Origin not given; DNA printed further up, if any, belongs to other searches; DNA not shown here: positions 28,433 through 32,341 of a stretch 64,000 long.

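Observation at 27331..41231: Four-gene operon mixing BREX type-2 parts (BrxD-like ATPase, Lhr/DUF1998 helicase, PglW-like NERD-tandem kinase) with a 1202-aa HhH protein, but no methyltransferase or phosphatase: candidate undescribed defence system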

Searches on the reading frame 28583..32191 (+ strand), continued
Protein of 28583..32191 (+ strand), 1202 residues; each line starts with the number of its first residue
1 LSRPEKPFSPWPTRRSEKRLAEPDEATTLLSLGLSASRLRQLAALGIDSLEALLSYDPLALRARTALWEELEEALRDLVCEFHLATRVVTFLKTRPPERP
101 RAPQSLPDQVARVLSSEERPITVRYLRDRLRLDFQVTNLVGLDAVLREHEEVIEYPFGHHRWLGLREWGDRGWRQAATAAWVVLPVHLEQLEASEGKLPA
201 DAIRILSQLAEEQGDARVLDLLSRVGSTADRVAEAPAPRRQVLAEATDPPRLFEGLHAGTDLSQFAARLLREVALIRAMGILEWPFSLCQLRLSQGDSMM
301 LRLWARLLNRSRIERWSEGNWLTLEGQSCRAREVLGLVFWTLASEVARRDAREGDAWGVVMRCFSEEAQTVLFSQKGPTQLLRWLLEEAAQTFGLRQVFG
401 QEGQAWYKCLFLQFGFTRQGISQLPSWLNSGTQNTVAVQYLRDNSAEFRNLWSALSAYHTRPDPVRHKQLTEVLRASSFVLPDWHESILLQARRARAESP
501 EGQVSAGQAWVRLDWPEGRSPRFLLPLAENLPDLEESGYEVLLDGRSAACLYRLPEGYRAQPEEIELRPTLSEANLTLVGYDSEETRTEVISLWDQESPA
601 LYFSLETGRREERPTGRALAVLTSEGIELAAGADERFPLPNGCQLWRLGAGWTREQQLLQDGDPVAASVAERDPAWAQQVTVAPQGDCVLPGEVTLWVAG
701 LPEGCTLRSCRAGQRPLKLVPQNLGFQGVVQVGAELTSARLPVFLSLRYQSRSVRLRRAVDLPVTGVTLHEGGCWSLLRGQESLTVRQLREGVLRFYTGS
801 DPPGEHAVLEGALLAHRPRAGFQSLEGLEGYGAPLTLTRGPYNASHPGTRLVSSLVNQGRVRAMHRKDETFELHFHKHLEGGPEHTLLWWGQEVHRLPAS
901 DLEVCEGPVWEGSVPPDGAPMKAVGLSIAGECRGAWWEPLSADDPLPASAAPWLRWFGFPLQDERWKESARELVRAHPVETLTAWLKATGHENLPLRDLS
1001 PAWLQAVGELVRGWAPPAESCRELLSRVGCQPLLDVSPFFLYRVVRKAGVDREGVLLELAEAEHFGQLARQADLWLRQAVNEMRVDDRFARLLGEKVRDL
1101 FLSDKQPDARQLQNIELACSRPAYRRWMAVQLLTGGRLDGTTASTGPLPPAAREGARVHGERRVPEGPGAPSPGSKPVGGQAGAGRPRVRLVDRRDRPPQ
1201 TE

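Call 72: predict_structure(alignment_id=A4)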
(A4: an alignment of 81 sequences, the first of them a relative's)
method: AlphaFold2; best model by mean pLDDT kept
length: 1183 residues; sequences in the alignment: 81
mean_pLDDT: 86.8   pTM: 0.74
mean pLDDT of the five models: 86.8, 86.0, 85.7, 85.5, 84.8
residues with pLDDT >= 90: 795; 70-90: 255; 50-70: 35; < 50: 98
segments of 3 or more residues with pLDDT < 50: 1-6, 78-82, 210-222, 480-489, 1122-1183
pLDDT, mean of each block of 10 residues (from residue 1): 50 90 94 93 89 90 83 65 71 94 93 85 89 89 93 94 90 86 95 95 81 40 66 96 97 95 92 97 97 94 93 96 97 90 96 91 93 91 74 94 89 79 94 96 95 97 96 78 44 93 91 76 86 84 93 86 74 85 93 86 92 91 92 85 72 83 96 97 95 91 96 92 93 90 96 90 96 92 94 94 88 97 93 97 95 93 93 95 90 91 94 94 89 96 95 97 94 88 96 95 97 96 96 94 90 92 93 95 91 95 96 86 43 39 36 37 35 36 31
secondary structure, 60 per line:
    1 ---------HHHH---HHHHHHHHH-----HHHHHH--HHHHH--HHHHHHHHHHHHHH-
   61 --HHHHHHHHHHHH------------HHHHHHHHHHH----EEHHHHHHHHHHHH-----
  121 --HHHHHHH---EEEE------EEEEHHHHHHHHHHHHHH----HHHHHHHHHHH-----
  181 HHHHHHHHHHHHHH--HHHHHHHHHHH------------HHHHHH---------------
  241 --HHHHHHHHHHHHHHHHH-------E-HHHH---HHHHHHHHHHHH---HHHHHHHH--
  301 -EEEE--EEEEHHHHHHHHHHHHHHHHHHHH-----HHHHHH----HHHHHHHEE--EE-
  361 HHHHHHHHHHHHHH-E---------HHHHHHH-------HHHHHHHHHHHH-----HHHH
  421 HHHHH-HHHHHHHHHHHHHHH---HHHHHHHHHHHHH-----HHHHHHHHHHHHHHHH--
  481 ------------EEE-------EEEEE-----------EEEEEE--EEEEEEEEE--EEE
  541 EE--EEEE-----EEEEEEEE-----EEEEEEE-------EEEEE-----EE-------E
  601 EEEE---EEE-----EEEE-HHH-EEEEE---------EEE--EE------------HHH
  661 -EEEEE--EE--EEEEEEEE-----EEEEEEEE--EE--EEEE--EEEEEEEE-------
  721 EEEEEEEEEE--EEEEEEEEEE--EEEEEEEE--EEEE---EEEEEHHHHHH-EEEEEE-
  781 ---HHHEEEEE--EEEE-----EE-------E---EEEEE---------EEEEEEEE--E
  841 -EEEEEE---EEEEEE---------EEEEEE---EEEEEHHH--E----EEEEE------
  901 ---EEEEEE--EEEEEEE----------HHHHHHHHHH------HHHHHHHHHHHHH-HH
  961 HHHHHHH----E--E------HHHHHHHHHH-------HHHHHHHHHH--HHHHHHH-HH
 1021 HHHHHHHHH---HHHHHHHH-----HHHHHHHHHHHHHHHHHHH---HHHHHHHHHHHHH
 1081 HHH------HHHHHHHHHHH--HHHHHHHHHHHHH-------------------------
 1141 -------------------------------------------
elements in order (helices of 4 or more, strands of 3 or more residues): H10-13 H17-25 H31-36 H39-43 H46-59 H63-74 H87-97 H104-115 H123-129 E133-136 E143-146 H147-160 H165-175 H181-194 H197-207 H220-225 H243-259 H269-272 H276-287 H291-298 E302-305 E308-311 H312-331 H337-342 H347-353 H361-374 H386-392 H400-411 H417-425 H427-441 H445-457 H463-478 E493-495 E503-507 E519-524 E527-535 E538-542 E545-548 E554-561 E567-573 E581-585 E600-604 E608-610 E616-619 E625-629 E639-641 E662-666 E673-680 E686-693 E700-703 E706-713 E721-730 E733-742 E745-752 E755-758 E762-766 H767-772 E774-779 E787-791 E794-797 E816-820 E830-837 E842-847 E851-856 E866-871 E875-879 E890-894 E904-909 E912-918 H929-938 H945-957 H959-967 H982-991 H999-1008 H1011-1017 H1019-1029 H1033-1040 H1046-1064 H1068-1083 H1090-1100 H1103-1115

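Call 76: fold_search(model_id=the predicted structure, library=pdb)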
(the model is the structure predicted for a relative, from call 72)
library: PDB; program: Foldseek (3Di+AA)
matches with E <= 10: 1658; with E <= 0.001: 6
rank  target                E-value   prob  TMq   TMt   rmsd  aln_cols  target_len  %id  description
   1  3e0g_A                1.0e-04  0.97  0.09  0.17  33.6       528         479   10  Structure of the Leukemia Inhibitory Factor Receptor (LIF-R) domains D1-D5 (released 2008-09-23)
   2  3b43                  2.2e-04  0.96  0.08  0.15  50.8       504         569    9  I-band fragment I65-I70 from titin (released 2008-01-22)
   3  4yfd_A                2.8e-04  0.82  0.07  0.14  35.4       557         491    8  Crystal structure PTP delta Ig1-Fn2 in complex with IL-1RAcP (released 2015-05-06)
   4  8dfp_A                4.2e-04  0.85  0.08  0.15  39.2       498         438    9  Ectodomain of full-length KIT(DupA502,Y503)-SCF dimers (released 2023-03-29)
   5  2e9w_A                6.6e-04  0.84  0.08  0.15  39.3       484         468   10  Crystal structure of the extracellular domain of Kit in complex with stem cell factor (SCF) (released 2007-08-07)
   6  6rw8_A                9.4e-04  0.23  0.08  0.05  45.9      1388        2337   10  Cryo-EM structure of Xenorhabdus nematophila XptA1 (released 2019-10-23)
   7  8dfm_A                1.2e-03  0.69  0.08  0.15  39.5       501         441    8  Ectodomain of full-length wild-type KIT-SCF dimers (released 2023-03-29)
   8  8dgg_A                1.4e-03  0.99  0.12  0.30  17.8       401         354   11  Structure of glycosylated LAG-3 homodimer (released 2022-08-17)
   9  7ok5_B                1.5e-03  0.66  0.09  0.14  23.2       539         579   12  Crystal structure of mouse neurofascin 155 immunoglobulin domains (released 2022-12-14)
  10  7ol4_D                1.5e-03  0.66  0.08  0.13  23.8       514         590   10  Mouse contactin-1 neurofascin-155 immunoglobulin domains adhesion complex (released 2022-12-14)
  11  2y25_A                1.5e-03  0.87  0.06  0.16  24.3       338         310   10  Crystal structure of the myomesin domains My11-My13 (released 2011-12-21)
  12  4xb7_A                1.5e-03  0.85  0.08  0.18  21.0       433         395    9  Crystal structure of Dscam1 isoform 4.4, N-terminal four Ig domains (released 2015-12-16)
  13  7ok5_A                1.6e-03  0.77  0.09  0.15  23.8       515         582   12  Crystal structure of mouse neurofascin 155 immunoglobulin domains (released 2022-12-14)
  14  8dfq_B                1.7e-03  0.57  0.07  0.15  40.2       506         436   10  Ectodomain of full-length KIT(T417I,delta418-419)-SCF dimers (released 2023-03-29)
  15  8bxr                  1.8e-03  0.97  0.08  0.24  15.0       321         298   10  Titin FnIII-domain I109-I111 (I/A4-A/A6) from the MIR region (released 2023-02-15)
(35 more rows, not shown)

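Call 84: search_protein_families(library=ncbifam, proteins=[window:28583-32191:+], max_evalue=0.01)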
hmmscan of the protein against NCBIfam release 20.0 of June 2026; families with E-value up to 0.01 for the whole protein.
window:28583-32191:+ (1202 aa): 0 families

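Call 96: list_cluster_members(proteins=[P0001, P0010, P0011, P0024, P0026, P0022, P0050, P0032, P0007, P0019])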
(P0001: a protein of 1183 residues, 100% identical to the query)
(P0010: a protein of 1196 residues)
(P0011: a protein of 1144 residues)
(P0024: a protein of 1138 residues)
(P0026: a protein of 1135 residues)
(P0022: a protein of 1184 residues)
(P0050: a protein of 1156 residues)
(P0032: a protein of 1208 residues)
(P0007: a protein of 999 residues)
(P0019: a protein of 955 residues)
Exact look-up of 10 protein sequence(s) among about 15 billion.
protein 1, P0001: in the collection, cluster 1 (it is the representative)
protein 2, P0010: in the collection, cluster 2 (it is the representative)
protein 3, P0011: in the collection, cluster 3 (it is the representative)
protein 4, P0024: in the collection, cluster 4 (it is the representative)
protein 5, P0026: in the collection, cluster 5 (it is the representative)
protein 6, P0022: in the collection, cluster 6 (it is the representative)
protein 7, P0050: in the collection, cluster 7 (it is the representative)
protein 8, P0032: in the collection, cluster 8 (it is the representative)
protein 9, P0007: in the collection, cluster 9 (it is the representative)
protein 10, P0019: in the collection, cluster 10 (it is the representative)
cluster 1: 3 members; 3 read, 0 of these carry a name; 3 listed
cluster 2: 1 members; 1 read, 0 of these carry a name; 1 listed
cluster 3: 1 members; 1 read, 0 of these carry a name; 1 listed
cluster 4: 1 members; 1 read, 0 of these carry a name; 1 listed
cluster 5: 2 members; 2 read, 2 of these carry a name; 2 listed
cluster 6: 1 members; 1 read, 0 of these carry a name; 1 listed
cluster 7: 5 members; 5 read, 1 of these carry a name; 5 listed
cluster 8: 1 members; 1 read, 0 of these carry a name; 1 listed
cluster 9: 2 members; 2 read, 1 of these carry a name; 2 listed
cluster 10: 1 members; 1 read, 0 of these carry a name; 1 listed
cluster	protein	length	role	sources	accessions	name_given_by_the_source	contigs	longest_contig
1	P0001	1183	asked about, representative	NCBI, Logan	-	-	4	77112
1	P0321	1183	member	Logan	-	-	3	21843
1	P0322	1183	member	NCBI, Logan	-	-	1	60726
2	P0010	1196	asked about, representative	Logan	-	-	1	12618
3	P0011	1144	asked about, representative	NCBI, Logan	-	-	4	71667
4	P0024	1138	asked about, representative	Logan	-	-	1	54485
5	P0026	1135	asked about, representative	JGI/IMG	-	hypothetical protein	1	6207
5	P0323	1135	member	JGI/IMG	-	hypothetical protein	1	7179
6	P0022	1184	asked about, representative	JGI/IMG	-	-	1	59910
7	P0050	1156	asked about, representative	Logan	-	-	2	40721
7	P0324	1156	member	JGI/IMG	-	hypothetical protein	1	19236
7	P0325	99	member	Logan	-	-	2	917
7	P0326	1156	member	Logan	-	-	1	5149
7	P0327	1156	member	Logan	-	-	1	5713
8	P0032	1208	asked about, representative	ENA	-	-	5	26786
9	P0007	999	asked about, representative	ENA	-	-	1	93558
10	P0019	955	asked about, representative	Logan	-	-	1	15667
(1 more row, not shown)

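Call 98: search_dna_similar(query=window:28583-32188:+, collection=plasmids, mode=protein, max_rows=40, max_evalue=0.001)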
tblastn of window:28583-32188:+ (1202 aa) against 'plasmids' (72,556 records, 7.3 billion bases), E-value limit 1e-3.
No match.

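Call 119: find_related_loci(query=A2, collection=viral_contigs, flank=10000)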
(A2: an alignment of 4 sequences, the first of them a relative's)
Query A2 (1183 aa) in viral_contigs; peptide patterns used: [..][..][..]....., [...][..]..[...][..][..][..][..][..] (x = any residue, [..] = any of these).
40 stretches matched a pattern, but none encodes a relative of the query by tblastn (E <= 1e-3).
